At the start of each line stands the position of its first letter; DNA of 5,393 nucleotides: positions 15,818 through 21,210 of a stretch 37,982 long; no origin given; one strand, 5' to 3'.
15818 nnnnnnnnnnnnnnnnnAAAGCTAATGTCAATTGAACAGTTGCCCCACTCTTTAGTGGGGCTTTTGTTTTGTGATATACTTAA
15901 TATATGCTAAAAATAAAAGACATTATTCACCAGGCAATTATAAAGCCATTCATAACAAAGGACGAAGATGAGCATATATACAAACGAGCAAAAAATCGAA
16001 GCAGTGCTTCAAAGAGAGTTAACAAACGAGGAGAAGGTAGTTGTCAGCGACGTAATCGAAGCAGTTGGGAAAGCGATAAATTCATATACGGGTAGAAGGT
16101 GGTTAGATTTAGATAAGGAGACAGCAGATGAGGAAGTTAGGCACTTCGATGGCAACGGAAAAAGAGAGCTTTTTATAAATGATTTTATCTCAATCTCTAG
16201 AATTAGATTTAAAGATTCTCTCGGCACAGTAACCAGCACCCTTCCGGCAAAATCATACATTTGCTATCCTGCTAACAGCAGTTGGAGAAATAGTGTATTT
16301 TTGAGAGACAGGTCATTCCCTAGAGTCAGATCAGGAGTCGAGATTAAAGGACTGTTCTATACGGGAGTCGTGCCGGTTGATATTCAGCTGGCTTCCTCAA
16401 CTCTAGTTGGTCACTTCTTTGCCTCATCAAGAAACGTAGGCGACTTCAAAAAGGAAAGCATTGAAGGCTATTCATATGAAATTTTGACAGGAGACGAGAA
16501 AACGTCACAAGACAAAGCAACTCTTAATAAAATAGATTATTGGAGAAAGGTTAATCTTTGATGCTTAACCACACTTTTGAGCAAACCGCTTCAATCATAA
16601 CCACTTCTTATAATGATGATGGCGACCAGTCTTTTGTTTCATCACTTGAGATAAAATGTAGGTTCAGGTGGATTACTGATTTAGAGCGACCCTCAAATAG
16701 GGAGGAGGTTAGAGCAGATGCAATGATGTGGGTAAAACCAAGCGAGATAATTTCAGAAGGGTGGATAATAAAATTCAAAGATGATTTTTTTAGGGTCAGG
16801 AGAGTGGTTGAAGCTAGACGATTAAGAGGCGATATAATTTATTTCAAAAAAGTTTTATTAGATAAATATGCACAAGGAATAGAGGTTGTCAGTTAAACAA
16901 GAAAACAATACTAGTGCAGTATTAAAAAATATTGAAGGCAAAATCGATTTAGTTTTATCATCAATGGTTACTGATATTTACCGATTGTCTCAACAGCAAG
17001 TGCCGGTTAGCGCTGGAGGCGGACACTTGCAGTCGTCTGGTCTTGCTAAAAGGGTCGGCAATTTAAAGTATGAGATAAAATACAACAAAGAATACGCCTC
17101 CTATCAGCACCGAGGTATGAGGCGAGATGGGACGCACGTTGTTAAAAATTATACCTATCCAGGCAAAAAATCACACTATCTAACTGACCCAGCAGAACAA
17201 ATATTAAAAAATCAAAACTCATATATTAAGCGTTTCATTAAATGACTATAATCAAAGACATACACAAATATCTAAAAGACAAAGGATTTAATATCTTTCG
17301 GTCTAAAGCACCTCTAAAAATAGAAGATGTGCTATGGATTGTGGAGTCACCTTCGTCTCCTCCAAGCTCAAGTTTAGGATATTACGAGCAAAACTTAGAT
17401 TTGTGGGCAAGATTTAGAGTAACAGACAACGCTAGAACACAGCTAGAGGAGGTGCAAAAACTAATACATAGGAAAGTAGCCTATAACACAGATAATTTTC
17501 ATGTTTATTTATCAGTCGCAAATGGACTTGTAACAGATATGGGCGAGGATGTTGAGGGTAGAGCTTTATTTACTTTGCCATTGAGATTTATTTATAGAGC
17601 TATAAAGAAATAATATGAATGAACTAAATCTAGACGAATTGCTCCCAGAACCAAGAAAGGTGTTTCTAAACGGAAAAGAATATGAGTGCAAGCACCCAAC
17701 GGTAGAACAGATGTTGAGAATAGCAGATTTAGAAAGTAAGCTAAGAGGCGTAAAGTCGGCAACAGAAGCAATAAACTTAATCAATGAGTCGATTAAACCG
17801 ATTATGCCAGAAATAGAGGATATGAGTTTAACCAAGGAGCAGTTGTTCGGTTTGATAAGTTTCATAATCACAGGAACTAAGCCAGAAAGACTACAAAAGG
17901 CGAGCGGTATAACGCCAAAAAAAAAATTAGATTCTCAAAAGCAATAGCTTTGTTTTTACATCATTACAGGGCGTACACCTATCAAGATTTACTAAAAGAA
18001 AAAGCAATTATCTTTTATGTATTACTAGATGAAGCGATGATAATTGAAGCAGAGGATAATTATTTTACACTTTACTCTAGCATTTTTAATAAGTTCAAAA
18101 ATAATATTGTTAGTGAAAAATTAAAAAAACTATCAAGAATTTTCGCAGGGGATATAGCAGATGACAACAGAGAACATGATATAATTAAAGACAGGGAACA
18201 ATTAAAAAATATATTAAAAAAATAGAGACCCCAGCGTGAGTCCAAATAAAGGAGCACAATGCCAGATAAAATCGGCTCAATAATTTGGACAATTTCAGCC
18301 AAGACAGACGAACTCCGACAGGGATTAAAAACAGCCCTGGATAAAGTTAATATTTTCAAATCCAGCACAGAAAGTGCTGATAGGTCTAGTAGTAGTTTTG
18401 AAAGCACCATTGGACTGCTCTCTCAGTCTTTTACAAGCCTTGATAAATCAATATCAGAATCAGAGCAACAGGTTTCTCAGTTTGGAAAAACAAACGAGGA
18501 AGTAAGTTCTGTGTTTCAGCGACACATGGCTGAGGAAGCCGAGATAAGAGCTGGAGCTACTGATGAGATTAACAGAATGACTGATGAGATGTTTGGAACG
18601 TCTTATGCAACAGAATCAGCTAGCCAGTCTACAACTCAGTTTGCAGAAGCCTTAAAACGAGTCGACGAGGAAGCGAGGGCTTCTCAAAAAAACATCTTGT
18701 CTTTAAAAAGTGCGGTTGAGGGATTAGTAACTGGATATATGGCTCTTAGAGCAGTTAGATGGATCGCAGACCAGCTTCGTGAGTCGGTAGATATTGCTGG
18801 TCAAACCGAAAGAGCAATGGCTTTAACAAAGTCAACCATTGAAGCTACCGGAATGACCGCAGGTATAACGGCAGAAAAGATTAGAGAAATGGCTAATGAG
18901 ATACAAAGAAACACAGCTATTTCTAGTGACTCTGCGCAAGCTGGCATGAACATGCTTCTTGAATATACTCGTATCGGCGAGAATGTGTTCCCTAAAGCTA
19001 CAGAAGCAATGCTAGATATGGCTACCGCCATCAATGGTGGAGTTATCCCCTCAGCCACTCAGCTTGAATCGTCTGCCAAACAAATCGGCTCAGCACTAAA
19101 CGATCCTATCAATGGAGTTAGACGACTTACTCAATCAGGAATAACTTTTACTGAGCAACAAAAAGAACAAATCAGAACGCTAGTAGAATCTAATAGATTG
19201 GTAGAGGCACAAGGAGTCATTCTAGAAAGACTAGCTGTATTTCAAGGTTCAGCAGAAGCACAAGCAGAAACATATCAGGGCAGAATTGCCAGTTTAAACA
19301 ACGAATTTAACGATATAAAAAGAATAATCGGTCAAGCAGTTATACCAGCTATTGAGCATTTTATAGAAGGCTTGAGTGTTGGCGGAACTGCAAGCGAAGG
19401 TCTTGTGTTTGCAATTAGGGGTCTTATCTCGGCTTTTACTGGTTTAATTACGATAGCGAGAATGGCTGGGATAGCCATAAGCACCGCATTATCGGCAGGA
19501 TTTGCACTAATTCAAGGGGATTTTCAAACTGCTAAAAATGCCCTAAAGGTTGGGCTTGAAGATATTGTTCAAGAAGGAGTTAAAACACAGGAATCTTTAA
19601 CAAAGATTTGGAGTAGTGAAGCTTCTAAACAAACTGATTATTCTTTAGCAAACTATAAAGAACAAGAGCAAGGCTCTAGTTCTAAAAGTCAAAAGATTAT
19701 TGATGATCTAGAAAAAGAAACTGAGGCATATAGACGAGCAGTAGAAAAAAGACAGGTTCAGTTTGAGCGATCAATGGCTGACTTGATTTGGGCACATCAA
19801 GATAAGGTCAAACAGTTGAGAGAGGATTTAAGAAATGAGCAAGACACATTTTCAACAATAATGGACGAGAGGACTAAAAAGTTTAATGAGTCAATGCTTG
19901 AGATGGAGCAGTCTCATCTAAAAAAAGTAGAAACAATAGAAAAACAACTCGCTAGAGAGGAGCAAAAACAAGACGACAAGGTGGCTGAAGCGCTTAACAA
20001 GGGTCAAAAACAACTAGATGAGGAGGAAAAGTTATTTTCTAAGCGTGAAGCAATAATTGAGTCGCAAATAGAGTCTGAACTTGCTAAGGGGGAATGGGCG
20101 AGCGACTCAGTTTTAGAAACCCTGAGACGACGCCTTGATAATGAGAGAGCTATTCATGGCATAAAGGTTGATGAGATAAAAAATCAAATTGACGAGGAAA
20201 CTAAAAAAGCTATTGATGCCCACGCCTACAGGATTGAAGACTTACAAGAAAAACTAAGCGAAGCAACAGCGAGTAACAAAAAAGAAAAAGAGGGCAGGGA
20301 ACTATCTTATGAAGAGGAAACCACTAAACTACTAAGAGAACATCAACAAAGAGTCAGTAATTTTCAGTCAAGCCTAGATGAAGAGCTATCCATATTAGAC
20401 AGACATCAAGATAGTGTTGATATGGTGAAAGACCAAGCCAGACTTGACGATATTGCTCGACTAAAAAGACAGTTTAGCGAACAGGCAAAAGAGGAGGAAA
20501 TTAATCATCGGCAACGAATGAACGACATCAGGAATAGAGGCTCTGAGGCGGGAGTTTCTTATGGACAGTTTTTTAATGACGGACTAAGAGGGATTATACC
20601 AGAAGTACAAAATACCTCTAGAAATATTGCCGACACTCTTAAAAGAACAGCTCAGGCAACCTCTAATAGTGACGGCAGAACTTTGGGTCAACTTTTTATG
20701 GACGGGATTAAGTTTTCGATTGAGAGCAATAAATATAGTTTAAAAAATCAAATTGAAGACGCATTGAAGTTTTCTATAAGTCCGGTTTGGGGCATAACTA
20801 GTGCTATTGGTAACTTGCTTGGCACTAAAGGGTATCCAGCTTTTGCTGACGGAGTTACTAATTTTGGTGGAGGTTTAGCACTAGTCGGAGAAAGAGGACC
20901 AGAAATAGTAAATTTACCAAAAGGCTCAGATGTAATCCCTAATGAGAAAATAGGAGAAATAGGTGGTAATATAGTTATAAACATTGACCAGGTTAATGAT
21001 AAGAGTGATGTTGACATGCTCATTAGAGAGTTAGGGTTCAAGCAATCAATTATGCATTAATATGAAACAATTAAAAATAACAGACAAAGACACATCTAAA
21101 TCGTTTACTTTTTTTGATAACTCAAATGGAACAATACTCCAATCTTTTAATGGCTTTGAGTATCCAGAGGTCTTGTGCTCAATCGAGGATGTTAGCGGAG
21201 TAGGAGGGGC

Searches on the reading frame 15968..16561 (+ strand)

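Call 85: search_protein_families(library=phrogs, proteins=[window:15968-16561:+], max_evalue=0.01)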
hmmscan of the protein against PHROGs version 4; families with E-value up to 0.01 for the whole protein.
window:15968-16561:+ (197 aa): 1 family
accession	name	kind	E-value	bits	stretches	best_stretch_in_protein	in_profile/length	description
phrog_442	-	connector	1.1e-06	29.1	1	19-188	101-259/270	head-tail adaptor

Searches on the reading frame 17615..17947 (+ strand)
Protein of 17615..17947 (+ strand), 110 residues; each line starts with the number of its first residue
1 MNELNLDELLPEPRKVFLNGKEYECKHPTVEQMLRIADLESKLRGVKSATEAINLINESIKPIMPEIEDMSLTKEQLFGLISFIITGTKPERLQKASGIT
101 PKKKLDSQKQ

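Call 85: search_protein_families(library=phrogs, proteins=[window:17615-17947:+], max_evalue=0.01)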
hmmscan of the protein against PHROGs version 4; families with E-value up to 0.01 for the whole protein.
window:17615-17947:+ (110 aa): 2 families
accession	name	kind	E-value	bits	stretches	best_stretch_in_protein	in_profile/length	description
phrog_893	-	unknown function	3e-10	41.2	1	2-83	3-92/116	-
phrog_12247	-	unknown function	0.00014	22.6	1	3-93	10-90/162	-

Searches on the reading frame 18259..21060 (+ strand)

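Call 7: search_protein_families(library=phrogs, proteins=[window:18259-21060:+], max_evalue=0.001)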
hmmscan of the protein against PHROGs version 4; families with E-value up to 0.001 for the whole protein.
window:18259-21060:+ (933 aa): 5 families
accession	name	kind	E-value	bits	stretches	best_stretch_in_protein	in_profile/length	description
phrog_27166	-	tail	2.6e-28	99.7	1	168-408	61-303/751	tail length tape measure protein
phrog_1538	-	tail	2e-19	70.9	1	270-916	182-773/811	tail length tape measure protein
phrog_26084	-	tail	1.4e-11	44.2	1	72-353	165-442/1263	tail length tape measure protein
phrog_19914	-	tail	2.2e-06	27.2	1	856-898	836-878/946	tail length tape measure protein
phrog_4704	-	tail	0.00011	22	1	1-145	4-135/625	tail length tape measure protein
